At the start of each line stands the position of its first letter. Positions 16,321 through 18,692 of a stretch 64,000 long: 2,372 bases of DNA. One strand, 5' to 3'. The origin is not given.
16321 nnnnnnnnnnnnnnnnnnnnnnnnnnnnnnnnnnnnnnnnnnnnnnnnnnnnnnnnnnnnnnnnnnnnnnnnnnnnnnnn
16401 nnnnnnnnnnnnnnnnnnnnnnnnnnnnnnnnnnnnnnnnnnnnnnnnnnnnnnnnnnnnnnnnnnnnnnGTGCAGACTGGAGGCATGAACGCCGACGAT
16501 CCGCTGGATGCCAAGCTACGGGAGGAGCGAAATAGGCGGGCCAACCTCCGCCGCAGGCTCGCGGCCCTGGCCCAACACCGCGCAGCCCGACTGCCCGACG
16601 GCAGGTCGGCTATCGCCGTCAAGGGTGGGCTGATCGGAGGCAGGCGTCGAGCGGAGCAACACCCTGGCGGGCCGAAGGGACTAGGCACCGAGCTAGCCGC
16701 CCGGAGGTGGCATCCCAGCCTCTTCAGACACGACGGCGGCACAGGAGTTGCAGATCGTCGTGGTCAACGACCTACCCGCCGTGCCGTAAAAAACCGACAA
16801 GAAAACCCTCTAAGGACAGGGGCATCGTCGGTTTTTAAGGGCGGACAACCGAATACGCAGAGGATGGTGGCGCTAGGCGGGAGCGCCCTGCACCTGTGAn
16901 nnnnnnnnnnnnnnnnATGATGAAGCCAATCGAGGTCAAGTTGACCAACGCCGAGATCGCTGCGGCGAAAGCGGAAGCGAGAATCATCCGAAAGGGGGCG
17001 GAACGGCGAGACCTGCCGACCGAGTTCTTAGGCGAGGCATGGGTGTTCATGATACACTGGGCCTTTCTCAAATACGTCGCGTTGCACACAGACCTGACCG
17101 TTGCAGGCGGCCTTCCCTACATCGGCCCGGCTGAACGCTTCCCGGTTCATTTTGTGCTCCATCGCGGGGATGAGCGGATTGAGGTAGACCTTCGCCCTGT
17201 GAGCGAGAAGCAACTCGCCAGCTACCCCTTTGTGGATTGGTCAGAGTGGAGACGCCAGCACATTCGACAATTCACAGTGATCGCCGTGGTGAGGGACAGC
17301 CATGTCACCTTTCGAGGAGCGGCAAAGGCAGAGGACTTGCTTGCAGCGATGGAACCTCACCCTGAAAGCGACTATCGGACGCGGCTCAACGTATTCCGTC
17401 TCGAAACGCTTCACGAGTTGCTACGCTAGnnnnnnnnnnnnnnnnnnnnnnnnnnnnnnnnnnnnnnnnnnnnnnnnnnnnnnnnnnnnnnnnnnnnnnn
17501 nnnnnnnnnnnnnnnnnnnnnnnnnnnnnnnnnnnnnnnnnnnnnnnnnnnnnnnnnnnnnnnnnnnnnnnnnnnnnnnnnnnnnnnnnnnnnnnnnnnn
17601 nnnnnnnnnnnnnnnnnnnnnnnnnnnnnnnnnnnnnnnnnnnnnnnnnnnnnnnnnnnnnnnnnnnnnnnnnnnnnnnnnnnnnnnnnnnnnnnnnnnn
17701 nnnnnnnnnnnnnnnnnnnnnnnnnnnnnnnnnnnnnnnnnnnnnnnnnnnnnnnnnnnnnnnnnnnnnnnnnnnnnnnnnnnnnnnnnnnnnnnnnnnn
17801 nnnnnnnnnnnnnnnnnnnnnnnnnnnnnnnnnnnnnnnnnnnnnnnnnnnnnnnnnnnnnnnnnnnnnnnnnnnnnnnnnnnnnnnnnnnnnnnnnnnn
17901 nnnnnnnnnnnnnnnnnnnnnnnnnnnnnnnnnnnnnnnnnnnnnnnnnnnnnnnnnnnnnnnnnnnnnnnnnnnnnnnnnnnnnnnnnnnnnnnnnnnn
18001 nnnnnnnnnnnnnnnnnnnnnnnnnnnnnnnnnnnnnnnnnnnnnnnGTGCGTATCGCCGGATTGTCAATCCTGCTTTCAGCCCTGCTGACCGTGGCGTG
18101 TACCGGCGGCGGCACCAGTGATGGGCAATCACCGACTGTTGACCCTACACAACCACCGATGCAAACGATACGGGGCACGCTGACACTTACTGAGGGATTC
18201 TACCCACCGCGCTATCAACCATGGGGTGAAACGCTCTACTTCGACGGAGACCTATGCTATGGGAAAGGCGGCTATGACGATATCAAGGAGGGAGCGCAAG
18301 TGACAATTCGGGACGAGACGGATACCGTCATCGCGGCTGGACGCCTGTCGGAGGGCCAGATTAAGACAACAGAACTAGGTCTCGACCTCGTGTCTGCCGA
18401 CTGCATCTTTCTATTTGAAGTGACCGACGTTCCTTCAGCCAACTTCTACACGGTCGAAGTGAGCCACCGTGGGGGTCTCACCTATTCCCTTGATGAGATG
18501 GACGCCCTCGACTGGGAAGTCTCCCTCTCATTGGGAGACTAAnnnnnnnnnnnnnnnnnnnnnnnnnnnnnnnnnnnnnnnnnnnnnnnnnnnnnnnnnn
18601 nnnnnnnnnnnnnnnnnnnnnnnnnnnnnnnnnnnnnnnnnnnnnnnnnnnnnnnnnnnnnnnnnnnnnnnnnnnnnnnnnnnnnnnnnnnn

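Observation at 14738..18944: Small integrative element at tRNA-Gly with exact 45-bp att repeats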

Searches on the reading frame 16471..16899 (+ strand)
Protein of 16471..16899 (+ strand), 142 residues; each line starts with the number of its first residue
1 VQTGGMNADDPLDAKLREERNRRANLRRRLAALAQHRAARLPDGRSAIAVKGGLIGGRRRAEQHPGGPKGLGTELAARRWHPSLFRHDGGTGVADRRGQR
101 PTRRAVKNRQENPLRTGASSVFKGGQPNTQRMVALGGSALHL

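Call 9: search_protein_families(library=pfam, proteins=[window:16471-16899:+], max_evalue=0.01)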
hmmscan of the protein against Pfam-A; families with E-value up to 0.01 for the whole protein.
window:16471-16899:+ (142 aa): 0 families

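Call 10: search_protein_families(library=phrogs, proteins=[window:16471-16899:+], max_evalue=0.01)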
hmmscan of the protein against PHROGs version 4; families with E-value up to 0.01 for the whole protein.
window:16471-16899:+ (142 aa): 0 families

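Call 38: search_protein_families(library=padloc, proteins=[window:16471-16899:+], max_evalue=0.1)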
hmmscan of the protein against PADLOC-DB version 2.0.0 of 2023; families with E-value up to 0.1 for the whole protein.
window:16471-16899:+ (142 aa): 0 families

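Call 39: search_protein_families(library=ncbifam, proteins=[window:16471-16899:+], max_evalue=0.1)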
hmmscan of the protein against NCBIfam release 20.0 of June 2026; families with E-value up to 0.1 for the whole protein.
window:16471-16899:+ (142 aa): 0 families

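Call 51: find_related_loci(query=A4, collection=viral_contigs, flank=10000)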
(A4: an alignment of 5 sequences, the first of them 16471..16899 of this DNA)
Query A4 (142 aa) in viral_contigs; peptide patterns used: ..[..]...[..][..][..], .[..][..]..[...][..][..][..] (x = any residue, [..] = any of these).
108 stretches matched a pattern, but none encodes a relative of the query by tblastn (E <= 1e-3).

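Call 52: find_related_loci(query=A4, collection=metagenome_contigs, flank=10000)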
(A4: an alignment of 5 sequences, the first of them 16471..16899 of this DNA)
Query A4 (142 aa) in metagenome_contigs; peptide patterns used: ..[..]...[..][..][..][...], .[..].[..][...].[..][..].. (x = any residue, [..] = any of these).
299 stretches matched a pattern; 3 encode a relative of the query (tblastn E <= 1e-3); 3 distinct loci.
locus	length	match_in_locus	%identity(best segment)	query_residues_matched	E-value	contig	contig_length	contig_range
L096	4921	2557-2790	54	22-94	2e-19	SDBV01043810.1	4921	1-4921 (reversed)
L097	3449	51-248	47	24-88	7e-15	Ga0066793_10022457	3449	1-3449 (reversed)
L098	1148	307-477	54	33-89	2e-14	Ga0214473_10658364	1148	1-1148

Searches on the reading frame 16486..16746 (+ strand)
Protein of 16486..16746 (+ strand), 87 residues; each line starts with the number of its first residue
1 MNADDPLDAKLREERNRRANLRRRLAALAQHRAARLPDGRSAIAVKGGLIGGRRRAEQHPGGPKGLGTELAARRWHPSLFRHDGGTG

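Call 75: search_protein_families(library=pfam, alignment_id=A8, max_evalue=1)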
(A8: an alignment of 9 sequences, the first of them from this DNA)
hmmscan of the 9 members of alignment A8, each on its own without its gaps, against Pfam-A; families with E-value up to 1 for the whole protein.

A. member 1, seq(87 aa): 0 families

B. families by the number of members that match (of 9 scanned): 0 families

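Call 76: search_solved_structures(query=A8, max_evalue=5)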
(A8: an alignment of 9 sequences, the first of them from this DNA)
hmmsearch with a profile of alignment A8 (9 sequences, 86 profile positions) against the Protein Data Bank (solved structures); distinct sequences matched with E-value up to 5: 6.
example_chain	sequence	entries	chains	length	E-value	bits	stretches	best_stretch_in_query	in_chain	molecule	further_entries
7eqg_J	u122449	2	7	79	0.14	15.3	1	44-73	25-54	AcrIF5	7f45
9zqg_A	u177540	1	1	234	0.21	14.7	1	13-69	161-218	Periplasmic serine protease DO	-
9zpq_A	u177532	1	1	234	0.28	14.4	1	13-69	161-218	Periplasmic serine protease DO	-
9zrj_A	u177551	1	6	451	0.74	13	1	13-69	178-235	Periplasmic serine protease DO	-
6xr5_A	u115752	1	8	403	0.76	13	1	38-79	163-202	Diphosphomevalonate decarboxylase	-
1k3t_A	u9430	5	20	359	1.3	12.2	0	28-67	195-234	Glyceraldehyde-3-phosphate dehydrogenase | Glyceraldehyde 3-phosphate dehydrogenase, glycosomal | Glyceraldehyde-3-phosphate dehydrogenase, glycosomal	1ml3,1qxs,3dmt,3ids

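Call 77: search_protein_families(library=phrogs, alignment_id=A8, max_evalue=1)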
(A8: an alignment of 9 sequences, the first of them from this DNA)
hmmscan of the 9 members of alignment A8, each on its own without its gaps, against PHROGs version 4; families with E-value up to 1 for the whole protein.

A. member 1, seq(87 aa): 1 family
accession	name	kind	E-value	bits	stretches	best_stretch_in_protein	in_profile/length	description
phrog_26463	-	unknown function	0.011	16.4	1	34-48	38-52/53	-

B. families by the number of members that match (of 9 scanned): 2 families
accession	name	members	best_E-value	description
phrog_26463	-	4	0.0096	-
phrog_26475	-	2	0.006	-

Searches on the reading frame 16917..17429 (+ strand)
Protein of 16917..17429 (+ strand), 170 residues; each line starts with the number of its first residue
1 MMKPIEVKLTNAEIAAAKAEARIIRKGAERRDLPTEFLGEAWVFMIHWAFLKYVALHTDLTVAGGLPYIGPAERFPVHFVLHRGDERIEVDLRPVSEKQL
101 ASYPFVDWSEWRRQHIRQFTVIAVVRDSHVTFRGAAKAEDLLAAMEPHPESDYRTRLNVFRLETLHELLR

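Call 9: search_protein_families(library=pfam, proteins=[window:16917-17429:+], max_evalue=0.01)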
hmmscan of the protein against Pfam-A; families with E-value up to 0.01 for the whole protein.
window:16917-17429:+ (170 aa): 0 families

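Call 10: search_protein_families(library=phrogs, proteins=[window:16917-17429:+], max_evalue=0.01)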
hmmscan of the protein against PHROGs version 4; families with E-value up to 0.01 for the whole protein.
window:16917-17429:+ (170 aa): 0 families

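Call 23: find_homologous_proteins(query=window:16917-17429:+)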
Query window:16917-17429:+ (170 aa): 1 proteins with E <= 0.001 among 317 candidates.
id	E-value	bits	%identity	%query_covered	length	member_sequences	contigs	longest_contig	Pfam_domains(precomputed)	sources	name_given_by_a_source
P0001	9.7e-109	379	100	100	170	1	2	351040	-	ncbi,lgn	-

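Call 38: search_protein_families(library=padloc, proteins=[window:16917-17429:+], max_evalue=0.1)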
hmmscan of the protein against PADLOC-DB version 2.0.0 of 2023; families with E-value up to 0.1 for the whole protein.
window:16917-17429:+ (170 aa): 0 families

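Call 39: search_protein_families(library=ncbifam, proteins=[window:16917-17429:+], max_evalue=0.1)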
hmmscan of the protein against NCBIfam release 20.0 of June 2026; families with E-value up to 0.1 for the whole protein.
window:16917-17429:+ (170 aa): 1 family
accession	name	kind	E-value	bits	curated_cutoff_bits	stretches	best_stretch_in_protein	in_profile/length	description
TIGR04098.1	LnmK_bifunc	domain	0.022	14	100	1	105-145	197-239/270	LnmK family bifunctional acyltransferase/decarboxylase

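Call 54: predict_structure(protein=window:16917-17429:+)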
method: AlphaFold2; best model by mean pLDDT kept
length: 170 residues; sequences in the alignment: 1
mean_pLDDT: 47.9   pTM: 0.42
mean pLDDT of the five models: 47.9, 43.3, 43.2, 42.9, 37.7
residues with pLDDT >= 90: 0; 70-90: 7; 50-70: 70; < 50: 93
segments of 3 or more residues with pLDDT < 50: 1-10, 71-75, 95-100, 103-170
pLDDT, mean of each block of 10 residues (from residue 1): 36 55 60 56 56 61 60 53 70 51 44 37 35 32 35 35 38
secondary structure, 60 per line:
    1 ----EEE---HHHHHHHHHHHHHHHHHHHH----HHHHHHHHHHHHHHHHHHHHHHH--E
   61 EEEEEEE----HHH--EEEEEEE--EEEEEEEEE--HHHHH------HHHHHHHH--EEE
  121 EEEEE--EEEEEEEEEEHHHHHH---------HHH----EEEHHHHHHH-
elements in order: E5-7 H11-30 H35-57 E60-67 E77-83 E86-94 H97-101 H108-115 E118-125 E128-137 H138-143 E160-162 H163-169

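Call 80: search_dna_similar(query=window:16917-17429:+, collection=phages, mode=protein, max_evalue=0.01)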
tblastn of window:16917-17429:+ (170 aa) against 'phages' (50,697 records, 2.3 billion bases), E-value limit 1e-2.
No match.

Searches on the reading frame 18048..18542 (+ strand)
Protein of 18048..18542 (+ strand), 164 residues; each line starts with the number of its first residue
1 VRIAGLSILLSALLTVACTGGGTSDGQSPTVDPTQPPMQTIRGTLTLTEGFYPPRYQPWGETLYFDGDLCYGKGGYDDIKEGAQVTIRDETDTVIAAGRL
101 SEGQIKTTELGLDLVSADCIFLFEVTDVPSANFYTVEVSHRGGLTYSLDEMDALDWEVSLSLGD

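Call 9: search_protein_families(library=pfam, proteins=[window:18048-18542:+], max_evalue=0.01)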
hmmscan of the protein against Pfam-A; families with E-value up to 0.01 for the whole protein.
window:18048-18542:+ (164 aa): 0 families

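Call 10: search_protein_families(library=phrogs, proteins=[window:18048-18542:+], max_evalue=0.01)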
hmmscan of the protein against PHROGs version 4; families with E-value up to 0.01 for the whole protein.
window:18048-18542:+ (164 aa): 0 families

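Call 38: search_protein_families(library=padloc, proteins=[window:18048-18542:+], max_evalue=0.1)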
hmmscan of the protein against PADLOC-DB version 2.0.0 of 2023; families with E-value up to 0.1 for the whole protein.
window:18048-18542:+ (164 aa): 0 families

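Call 39: search_protein_families(library=ncbifam, proteins=[window:18048-18542:+], max_evalue=0.1)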
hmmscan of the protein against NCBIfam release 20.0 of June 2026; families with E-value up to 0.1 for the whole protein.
window:18048-18542:+ (164 aa): 0 families

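Call 58: search_protein_representatives(protein=window:18048-18542:+)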
Query: 164 residues. Proteins with E-value up to 0.001 (for the whole library): 3363; up to 1e-10: 978; up to 1e-30: 3. The best 150 are listed.
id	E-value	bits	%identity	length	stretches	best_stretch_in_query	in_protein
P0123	1.4e-32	129.2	49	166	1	8-161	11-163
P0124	9.3e-32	126.5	49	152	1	1-163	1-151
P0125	6.7e-31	123.7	51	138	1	3-164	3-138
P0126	3.6e-30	121.3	48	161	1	12-164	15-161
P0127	3.2e-29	118.3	52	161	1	9-164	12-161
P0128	1.0e-24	103.6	43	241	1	11-163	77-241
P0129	1.0e-24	103.6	45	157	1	11-164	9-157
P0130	2.3e-24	102.5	48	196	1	21-163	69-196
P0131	4.9e-24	101.4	50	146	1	9-164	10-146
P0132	5.8e-24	101.2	45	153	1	12-164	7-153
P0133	1.8e-23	99.5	49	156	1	9-163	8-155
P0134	2.1e-23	99.4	46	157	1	33-164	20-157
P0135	3.1e-23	98.8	39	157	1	8-164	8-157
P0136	3.4e-23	98.7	40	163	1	12-163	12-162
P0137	3.5e-23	98.6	47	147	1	16-162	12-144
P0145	4.0e-21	91.9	40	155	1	2-163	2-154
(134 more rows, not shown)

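Call 61: search_protein_families(library=pfam, alignment_id=A6, max_evalue=0.01)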
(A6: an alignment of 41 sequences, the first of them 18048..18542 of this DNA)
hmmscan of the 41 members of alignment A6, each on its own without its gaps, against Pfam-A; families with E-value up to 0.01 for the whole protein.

A. member 1, window:18048-18542:+ (164 aa): 0 families

B. families by the number of members that match (of 41 scanned): 0 families

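Call 62: search_solved_structures(query=A6, max_evalue=1)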
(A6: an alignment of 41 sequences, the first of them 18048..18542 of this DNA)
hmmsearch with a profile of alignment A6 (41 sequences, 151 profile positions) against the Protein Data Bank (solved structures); distinct sequences matched with E-value up to 1: 6.
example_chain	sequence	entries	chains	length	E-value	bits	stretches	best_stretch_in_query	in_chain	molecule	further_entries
5lj3_P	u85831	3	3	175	0.041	17.1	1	27-101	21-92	CWC15 | Pre-mRNA-splicing factor CWC15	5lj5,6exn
9kdc_E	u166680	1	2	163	0.048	16.9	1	29-96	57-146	Nb3-37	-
5e1h_B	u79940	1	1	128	0.17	15.2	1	30-76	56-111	F8(JOB10) VHH antibody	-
6i57_A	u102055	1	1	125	0.24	14.6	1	53-136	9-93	Sperm-associated antigen 1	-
8ce4_F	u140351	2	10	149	0.38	14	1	30-93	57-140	Nanobody E3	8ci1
7nep_N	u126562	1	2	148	0.8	12.9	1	30-87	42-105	Myosin light chain 1/3, skeletal muscle isoform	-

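Call 63: list_cluster_members(proteins=[P0123, P0124, P0125, P0126, P0127, P0129, P0131, P0133, P0136, P0145])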
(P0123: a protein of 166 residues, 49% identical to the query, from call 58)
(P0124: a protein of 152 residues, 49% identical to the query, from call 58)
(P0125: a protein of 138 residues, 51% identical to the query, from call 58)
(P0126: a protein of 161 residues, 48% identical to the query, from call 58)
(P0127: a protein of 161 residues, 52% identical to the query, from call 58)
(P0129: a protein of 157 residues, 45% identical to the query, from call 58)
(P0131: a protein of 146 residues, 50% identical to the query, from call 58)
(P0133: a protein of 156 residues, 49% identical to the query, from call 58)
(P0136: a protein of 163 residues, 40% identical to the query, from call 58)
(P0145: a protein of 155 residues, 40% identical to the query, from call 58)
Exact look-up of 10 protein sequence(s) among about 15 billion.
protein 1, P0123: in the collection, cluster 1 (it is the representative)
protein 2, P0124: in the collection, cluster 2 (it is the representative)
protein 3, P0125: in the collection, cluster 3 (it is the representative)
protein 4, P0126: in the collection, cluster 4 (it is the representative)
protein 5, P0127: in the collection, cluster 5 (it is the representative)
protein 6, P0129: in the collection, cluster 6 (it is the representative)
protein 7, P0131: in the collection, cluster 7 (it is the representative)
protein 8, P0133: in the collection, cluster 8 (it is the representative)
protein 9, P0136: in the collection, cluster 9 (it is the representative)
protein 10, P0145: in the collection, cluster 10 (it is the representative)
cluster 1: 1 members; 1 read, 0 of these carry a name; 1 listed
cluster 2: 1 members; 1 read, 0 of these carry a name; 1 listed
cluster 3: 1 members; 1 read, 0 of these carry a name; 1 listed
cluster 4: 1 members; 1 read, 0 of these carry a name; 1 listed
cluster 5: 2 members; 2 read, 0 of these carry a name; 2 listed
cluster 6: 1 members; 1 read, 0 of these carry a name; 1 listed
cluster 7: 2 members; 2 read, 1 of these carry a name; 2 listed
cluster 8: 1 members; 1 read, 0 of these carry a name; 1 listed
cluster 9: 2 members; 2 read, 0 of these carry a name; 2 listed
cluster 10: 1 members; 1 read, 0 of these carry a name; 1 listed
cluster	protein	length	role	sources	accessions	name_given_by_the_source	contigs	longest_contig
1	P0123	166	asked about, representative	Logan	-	-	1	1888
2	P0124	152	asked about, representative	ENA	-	-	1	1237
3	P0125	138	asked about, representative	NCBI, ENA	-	-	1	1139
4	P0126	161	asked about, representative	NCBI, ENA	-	-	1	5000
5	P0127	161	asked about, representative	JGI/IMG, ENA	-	-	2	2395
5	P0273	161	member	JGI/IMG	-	-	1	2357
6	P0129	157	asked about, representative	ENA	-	-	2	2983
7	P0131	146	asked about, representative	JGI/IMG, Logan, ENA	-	-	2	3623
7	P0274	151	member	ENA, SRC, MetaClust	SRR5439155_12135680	\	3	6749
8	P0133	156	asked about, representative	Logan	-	-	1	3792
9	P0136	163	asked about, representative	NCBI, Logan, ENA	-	-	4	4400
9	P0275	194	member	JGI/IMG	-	-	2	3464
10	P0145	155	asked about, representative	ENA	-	-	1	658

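Call 66: predict_structure(alignment_id=A6)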
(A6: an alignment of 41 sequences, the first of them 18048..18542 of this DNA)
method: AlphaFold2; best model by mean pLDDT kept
length: 164 residues; sequences in the alignment: 41
mean_pLDDT: 86.8   pTM: 0.73
mean pLDDT of the five models: 86.8, 86.7, 86.4, 86.1, 86.1
residues with pLDDT >= 90: 104; 70-90: 31; 50-70: 26; < 50: 3
segments of 3 or more residues with pLDDT < 50: none
pLDDT, mean of each block of 10 residues (from residue 1): 53 58 64 89 97 76 88 96 98 98 94 87 98 98 96 98 89
secondary structure, 60 per line:
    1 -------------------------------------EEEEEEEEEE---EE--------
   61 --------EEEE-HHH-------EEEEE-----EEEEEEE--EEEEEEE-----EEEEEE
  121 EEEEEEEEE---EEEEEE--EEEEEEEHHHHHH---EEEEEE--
elements in order: E38-47 E69-72 E84-88 E94-100 E103-109 E115-129 E133-138 E141-147 H148-153 E157-162

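Call 88: find_encoding_contigs(protein=P0126, flank=5000, max_places=3)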
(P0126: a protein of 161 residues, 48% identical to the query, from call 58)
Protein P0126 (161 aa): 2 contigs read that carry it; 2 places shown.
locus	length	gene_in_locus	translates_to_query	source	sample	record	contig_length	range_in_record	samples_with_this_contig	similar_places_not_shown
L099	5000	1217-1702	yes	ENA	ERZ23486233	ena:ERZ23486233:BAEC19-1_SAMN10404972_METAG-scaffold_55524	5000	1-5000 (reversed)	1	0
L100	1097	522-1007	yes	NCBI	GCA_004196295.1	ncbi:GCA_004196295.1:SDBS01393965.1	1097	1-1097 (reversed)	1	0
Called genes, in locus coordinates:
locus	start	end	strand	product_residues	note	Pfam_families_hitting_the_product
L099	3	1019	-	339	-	?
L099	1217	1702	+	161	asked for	-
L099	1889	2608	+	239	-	PF00106:adh_short, PF08659:KR, PF13561:adh_short_C2, PF08643:DUF1776 (weak)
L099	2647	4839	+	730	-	PF13328:HD_4, PF01966:HD, PF04607:RelA_SpoT, PF02824:TGS, PF19296:RelA_AH, PF28438:RelA_RIS, PF01842:ACT (weak), PF13291:ACT_4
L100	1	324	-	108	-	?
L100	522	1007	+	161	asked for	-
